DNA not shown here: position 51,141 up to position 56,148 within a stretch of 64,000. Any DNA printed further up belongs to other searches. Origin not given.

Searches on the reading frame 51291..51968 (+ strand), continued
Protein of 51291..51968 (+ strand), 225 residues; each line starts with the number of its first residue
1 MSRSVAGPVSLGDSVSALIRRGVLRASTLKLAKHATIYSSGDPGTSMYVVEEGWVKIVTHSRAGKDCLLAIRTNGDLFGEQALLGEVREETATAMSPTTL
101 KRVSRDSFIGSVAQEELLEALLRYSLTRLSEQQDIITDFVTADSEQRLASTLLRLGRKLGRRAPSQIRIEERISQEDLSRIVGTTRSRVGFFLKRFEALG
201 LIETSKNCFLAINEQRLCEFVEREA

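Call 55: search_solved_structures(query=window:51291-51965:+, max_evalue=0.001, show_alignments=4)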
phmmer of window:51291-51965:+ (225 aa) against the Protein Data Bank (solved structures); distinct sequences matched with E-value up to 0.001: 87 (the best 60 are shown).
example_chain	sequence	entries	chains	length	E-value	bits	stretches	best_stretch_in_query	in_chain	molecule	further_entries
4cyd_A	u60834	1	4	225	2.7e-21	79.4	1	26-217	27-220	PROBABLE TRANSCRIPTION REGULATOR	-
4byy_A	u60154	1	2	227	2.8e-21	79.4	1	26-217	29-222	TRANSCRIPTIONAL REGULATOR, CRP/FNR FAMILY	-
3r6s_A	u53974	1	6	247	3.6e-21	79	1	26-217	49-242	transcription regulator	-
3h3u_A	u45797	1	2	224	1.7e-19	73.5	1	32-218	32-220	PROBABLE TRANSCRIPTIONAL REGULATORY PROTEIN (PROBABLY CRP/FNR-FAMILY)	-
3mzh_A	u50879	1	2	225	1.7e-19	73.5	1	32-218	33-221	PROBABLE TRANSCRIPTIONAL REGULATORY PROTEIN (PROBABLY CRP/FNR-FAMILY)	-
3d0s_A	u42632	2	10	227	1.8e-19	73.5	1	32-218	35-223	TRANSCRIPTIONAL REGULATORY PROTEIN | PROBABLE TRANSCRIPTIONAL REGULATORY PROTEIN (PROBABLY CRP/ FNR-FAMILY)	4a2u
3i54_A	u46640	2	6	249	2.4e-19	73.1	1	32-218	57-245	Transcriptional regulator, Crp/Fnr family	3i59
7ets_A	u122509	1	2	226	1.9e-16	63.6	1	32-204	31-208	Crp/Fnr family transcriptional regulator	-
7pza_A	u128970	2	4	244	2.5e-14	56.7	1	27-219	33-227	Putative cAMP-binding protein-catabolite gene activator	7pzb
4i02_A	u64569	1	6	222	2.3e-11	47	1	33-204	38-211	Catabolite gene activator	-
1o3s_A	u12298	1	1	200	4.8e-11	46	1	33-204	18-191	CATABOLITE GENE ACTIVATOR PROTEIN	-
1o3q_A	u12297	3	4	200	4.8e-11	46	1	33-204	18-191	CATABOLITE GENE ACTIVATOR PROTEIN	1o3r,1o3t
1i5z_A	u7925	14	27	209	5.1e-11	45.9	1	33-204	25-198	CATABOLITE GENE ACTIVATOR PROTEIN | CATABOLITE GENE ACTIVATOR PROTEIN (CAP) | PROTEIN (CATABOLITE GENE ACTIVATOR PROTEIN (CAP))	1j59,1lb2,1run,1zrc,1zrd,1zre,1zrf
1g6n_A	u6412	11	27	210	5.2e-11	45.8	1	33-204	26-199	CATABOLITE GENE ACTIVATOR PROTEIN | PROTEIN (CATABOLITE GENE ACTIVATOR PROTEIN) | Catabolite gene activator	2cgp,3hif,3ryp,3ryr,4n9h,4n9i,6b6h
1cgp_A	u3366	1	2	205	5.7e-11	45.7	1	33-204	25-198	PROTEIN (CATABOLITE GENE ACTIVATOR PROTEIN (CAP))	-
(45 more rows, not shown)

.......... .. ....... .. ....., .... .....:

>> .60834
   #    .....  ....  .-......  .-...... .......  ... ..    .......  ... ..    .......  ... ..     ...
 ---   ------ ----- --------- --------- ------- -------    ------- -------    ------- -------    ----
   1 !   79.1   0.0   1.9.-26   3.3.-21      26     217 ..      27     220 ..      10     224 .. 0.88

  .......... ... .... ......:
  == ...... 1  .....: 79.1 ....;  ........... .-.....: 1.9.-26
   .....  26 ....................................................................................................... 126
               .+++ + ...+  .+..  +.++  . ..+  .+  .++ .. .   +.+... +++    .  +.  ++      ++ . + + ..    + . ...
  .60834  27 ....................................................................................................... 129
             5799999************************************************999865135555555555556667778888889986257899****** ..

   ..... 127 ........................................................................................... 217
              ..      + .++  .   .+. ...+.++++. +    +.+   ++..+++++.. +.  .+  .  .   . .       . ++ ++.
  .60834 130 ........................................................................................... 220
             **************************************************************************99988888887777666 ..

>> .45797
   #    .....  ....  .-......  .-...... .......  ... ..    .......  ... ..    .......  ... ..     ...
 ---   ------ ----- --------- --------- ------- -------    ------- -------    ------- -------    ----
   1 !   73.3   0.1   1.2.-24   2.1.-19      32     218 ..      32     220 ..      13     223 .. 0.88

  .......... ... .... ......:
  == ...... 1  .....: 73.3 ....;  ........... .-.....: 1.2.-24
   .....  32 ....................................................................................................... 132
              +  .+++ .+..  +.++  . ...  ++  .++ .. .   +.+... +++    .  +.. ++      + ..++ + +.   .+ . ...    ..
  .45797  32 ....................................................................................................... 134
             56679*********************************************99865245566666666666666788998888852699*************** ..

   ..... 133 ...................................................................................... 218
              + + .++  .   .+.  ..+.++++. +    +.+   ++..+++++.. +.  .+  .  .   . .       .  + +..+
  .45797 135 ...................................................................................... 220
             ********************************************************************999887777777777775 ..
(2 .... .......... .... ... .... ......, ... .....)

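Call 63: find_homologous_proteins(query=P0021, max_evalue=1e-30)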
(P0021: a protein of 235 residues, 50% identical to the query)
Query P0021 (235 aa): 447 proteins with E <= 1e-30 among 3777 candidates; the best 120 are listed.
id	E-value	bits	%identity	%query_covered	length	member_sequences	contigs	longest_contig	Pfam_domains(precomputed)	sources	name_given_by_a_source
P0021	7.2e-145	498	100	100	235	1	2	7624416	PF13545.13,PF00027.36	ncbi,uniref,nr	ncbi:CRP-like cAMP-binding protein [Streptomyces sp. 1114.5]|uniref:Crp/Fnr family transcriptional r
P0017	5.8e-105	368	79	95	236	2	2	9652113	PF13545.13,PF00027.36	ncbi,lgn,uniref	ncbi:Crp/Fnr family transcriptional regulator [Kitasatospora sp. NBC_01560]|uniref:Crp/Fnr family tr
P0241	5.9e-98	345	77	92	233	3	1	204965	PF13412.13,PF13545.13,PF00027.36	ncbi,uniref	ncbi:Crp/Fnr family transcriptional regulator [Streptomyces sp. NPDC052109]|uniref:Crp/Fnr family tr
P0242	2.5e-97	343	72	95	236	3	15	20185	PF13545.13,PF00027.36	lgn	-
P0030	2.3e-96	340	74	91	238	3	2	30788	PF13545.13,PF00027.36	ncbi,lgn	ncbi:Crp/Fnr family transcriptional regulator [Streptomyces altiplanensis]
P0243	3.6e-94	332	72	91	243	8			PF13545.13,PF00027.36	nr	nr:Crp/Fnr family transcriptional regulator [Streptomyces parvus]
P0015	3.5e-93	329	70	95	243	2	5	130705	PF13545.13,PF00027.36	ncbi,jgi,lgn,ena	-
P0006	1.9e-92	327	70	98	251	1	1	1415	PF13545.13,PF00027.36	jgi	jgi:CRP/FNR family transcriptional regulator, cyclic AMP receptor protein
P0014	5.0e-92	325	71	97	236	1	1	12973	PF13545.13,PF00027.36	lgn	-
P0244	8.9e-91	321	74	91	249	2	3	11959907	PF13545.13,PF00027.36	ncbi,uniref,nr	ncbi:Crp/Fnr family transcriptional regulator [Dactylosporangium vinaceum]|uniref:Crp/Fnr family tra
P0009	1.2e-90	321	72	93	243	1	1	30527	PF13545.13,PF00027.36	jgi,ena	jgi:CRP-like cAMP-binding protein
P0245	4.0e-88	313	70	95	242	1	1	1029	PF13545.13,PF00027.36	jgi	jgi:CRP/FNR family cyclic AMP-dependent transcriptional regulator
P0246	7.2e-88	312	68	97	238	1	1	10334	PF13545.13,PF00027.36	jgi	jgi:CRP/FNR family transcriptional regulator, cyclic AMP receptor protein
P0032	6.8e-87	309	68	95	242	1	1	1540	PF13545.13,PF00027.36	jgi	jgi:CRP/FNR family transcriptional regulator, cyclic AMP receptor protein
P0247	1.3e-86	308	68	96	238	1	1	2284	PF13545.13,PF00027.36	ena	-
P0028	5.2e-65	237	57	90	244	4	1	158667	PF13545.13,PF00027.36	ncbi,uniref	ncbi:Crp/Fnr family transcriptional regulator [Micromonospora tulbaghiae]|uniref:Crp/Fnr family tran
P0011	3.3e-57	212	53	89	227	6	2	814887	PF13545.13,PF00027.36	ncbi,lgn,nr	ncbi:Crp/Fnr family transcriptional regulator [Actinokineospora spheciospongiae]|nr:Crp/Fnr family t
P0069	4.7e-57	211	57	83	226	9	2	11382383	PF13545.13,PF00027.36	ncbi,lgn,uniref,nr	ncbi:Crp/Fnr family transcriptional regulator [Streptosporangium subroseum]|uniref:Crp/Fnr family tr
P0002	8.6e-55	204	52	91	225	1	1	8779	PF13545.13,PF00027.36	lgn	-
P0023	3.6e-54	202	54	83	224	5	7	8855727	PF13545.13,PF00027.36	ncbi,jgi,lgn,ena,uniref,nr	ncbi:Crp/Fnr family transcriptional regulator [Microbispora hainanensis]|jgi:CRP-like cAMP-binding p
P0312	2.0e-52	196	50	88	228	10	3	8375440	PF13545.13,PF00027.36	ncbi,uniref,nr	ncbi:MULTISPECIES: Crp/Fnr family transcriptional regulator [Saccharothrix]|uniref:Crp/Fnr family tr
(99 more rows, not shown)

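Call 73: find_encoding_contigs(protein=P0244, flank=10000, max_places=1)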
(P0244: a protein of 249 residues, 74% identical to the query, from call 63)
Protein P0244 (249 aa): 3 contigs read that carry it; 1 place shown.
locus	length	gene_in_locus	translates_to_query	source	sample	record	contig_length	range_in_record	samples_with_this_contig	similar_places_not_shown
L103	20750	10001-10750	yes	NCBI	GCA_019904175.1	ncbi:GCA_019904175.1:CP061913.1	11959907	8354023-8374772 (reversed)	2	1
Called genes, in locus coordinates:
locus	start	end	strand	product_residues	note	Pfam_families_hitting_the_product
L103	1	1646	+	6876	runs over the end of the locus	-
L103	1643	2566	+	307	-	PF18238:LnmK_N_HDF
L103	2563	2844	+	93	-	PF00550:PP-binding (weak)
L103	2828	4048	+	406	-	PF01154:HMG_CoA_synt_N, PF08540:HMG_CoA_synt_C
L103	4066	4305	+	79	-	PF00550:PP-binding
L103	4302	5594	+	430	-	PF00109:ketoacyl-synt, PF02801:Ketoacyl-synt_C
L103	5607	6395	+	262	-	PF00975:Thioesterase, PF12697:Abhydrolase_6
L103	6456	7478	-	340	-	PF00196:GerE (faint), PF13384:HTH_23 (faint)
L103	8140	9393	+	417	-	PF13546:DDE_5, PF01609:DDE_Tnp_1 (weak)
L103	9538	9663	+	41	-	-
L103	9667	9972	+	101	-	-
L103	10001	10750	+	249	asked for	PF00027:cNMP_binding, PF13545:HTH_Crp_2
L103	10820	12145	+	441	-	PF00999:Na_H_Exchanger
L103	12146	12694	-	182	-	PF08002:DUF1697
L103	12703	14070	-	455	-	PF00501:AMP-binding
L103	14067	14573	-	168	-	-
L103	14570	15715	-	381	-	PF00109:ketoacyl-synt, PF00108:Thiolase_N (weak), PF02801:Ketoacyl-synt_C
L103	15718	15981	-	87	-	PF00550:PP-binding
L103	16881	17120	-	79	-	-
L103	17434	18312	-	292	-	-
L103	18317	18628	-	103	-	-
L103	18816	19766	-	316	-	PF03741:TerC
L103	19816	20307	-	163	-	PF11181:YflT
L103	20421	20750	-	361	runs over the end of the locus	PF00672:HAMP, PF00512:HisKA, PF02518:HATPase_c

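Call 74: find_encoding_contigs(protein=P0312, flank=10000, max_places=1)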
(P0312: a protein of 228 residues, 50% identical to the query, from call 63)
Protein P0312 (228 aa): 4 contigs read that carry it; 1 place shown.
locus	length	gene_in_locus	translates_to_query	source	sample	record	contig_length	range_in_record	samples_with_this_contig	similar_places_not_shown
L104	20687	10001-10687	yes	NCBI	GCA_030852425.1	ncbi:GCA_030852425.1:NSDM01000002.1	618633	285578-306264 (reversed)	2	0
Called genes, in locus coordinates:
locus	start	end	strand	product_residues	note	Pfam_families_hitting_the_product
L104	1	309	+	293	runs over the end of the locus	PF19505:DUF6039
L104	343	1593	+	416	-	PF01154:HMG_CoA_synt_N, PF08540:HMG_CoA_synt_C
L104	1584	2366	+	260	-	PF00378:ECH_1, PF16113:ECH_2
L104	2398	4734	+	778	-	PF00698:Acyl_transf_1, PF21607:FabD_helical_ins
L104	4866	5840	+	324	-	PF19505:DUF6039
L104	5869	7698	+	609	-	PF00501:AMP-binding, PF13193:AMP-binding_C, PF00550:PP-binding (weak)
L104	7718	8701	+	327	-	PF05721:PhyH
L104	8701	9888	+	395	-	PF00561:Abhydrolase_1 (faint)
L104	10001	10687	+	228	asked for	PF00027:cNMP_binding, PF13545:HTH_Crp_2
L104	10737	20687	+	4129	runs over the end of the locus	PF00550:PP-binding, PF00668:Condensation, PF00501:AMP-binding, PF13193:AMP-binding_C, PF00550:PP-binding, PF00881:Nitroreductase, PF00109:ketoacyl-synt, PF02801:Ketoacyl-synt_C, +15 more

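Call 80: search_protein_families(library=ncbifam, proteins=[window:51291-51965:+], max_evalue=0.00001)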
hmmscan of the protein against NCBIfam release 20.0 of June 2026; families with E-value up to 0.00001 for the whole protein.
window:51291-51965:+ (225 aa): 8 families
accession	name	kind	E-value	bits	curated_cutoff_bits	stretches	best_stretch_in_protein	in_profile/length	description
NF008732.0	PRK11753.1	equivalog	1.8e-16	60.3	266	1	25-205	22-204/214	cAMP-activated global transcriptional regulator CRP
NF008365.0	PRK11161.1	subfamily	4e-12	46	228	1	31-218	52-240/250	fumarate/nitrate reduction transcriptional regulator Fnr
TIGR03697.1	NtcA_cyano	equivalog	2.7e-10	40.3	244.95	1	36-207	3-178/193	global nitrogen regulator NtcA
NF053664.1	TransRegPtrACyano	equivalog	2.1e-09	37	300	1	46-213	29-191/196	Crp/Fnr family transcriptional regulator PtrA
NF050806.1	TransRegFixKCaul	equivalog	6e-09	35.4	300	1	23-203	20-195/215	transcriptional regulator FixK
NF052518.1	TransRegLdrP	equivalog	3.1e-08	33.9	300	1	31-212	4-179/195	transcriptional regulator LdrP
NF010499.0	PRK13918.1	equivalog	2.3e-07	30.5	274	1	36-222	22-202/205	CRP/FNR family transcriptional regulator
NF041163.2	encap_f2b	equivalog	1.4e-06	27.7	400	1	30-133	99-204/450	family 2B encapsulin nanocompartment shell protein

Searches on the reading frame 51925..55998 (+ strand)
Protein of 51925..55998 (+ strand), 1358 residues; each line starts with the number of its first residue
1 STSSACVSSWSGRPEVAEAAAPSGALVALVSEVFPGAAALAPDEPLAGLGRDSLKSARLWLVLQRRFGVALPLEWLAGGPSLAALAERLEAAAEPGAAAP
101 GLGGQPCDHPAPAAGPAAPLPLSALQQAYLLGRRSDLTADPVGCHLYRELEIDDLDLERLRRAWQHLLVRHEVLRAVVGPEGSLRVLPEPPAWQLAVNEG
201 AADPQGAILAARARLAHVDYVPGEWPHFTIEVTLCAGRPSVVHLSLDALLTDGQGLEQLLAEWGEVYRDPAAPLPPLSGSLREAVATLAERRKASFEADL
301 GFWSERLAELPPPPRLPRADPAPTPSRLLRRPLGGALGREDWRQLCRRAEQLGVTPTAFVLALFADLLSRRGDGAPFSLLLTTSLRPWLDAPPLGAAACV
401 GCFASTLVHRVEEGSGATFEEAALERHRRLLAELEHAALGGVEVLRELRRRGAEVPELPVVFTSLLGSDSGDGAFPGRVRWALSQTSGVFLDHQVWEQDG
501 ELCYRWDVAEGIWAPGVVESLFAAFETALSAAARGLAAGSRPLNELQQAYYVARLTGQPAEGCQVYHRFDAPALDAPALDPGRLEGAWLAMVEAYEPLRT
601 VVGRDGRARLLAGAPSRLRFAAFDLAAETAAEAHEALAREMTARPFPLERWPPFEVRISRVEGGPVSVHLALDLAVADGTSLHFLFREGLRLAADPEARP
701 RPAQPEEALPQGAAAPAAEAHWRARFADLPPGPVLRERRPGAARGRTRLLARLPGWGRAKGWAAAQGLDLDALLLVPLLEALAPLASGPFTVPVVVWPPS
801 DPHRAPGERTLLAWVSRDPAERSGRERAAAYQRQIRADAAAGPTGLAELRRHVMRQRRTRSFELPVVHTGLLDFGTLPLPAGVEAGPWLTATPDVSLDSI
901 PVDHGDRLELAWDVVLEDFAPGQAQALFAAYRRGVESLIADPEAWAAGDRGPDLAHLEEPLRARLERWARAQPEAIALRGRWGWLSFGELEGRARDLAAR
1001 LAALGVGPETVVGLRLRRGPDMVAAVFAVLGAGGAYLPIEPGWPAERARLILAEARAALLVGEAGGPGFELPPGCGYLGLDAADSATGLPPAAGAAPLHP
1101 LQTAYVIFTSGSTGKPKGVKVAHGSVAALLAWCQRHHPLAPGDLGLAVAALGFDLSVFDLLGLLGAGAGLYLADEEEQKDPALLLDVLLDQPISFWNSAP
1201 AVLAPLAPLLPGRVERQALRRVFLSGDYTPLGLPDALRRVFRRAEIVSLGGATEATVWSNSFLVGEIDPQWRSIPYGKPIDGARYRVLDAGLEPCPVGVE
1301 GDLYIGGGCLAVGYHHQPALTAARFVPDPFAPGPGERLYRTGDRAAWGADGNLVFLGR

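Call 12: search_protein_families(library=pfam, proteins=[window:51925-55998:+])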
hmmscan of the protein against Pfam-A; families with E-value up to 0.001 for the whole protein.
window:51925-55998:+ (1358 aa): 3 families
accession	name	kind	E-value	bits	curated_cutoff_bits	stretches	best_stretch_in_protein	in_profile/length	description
PF00501.34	AMP-binding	-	1.1e-68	232.2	29.9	1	965-1315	1-384/384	AMP-binding enzyme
PF00668.25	Condensation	-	1.3e-18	67.4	30.6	2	154-533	38-434/456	Condensation domain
PF00550.31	PP-binding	-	4e-09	37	20.8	1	26-89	3-67/67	Phosphopantetheine attachment site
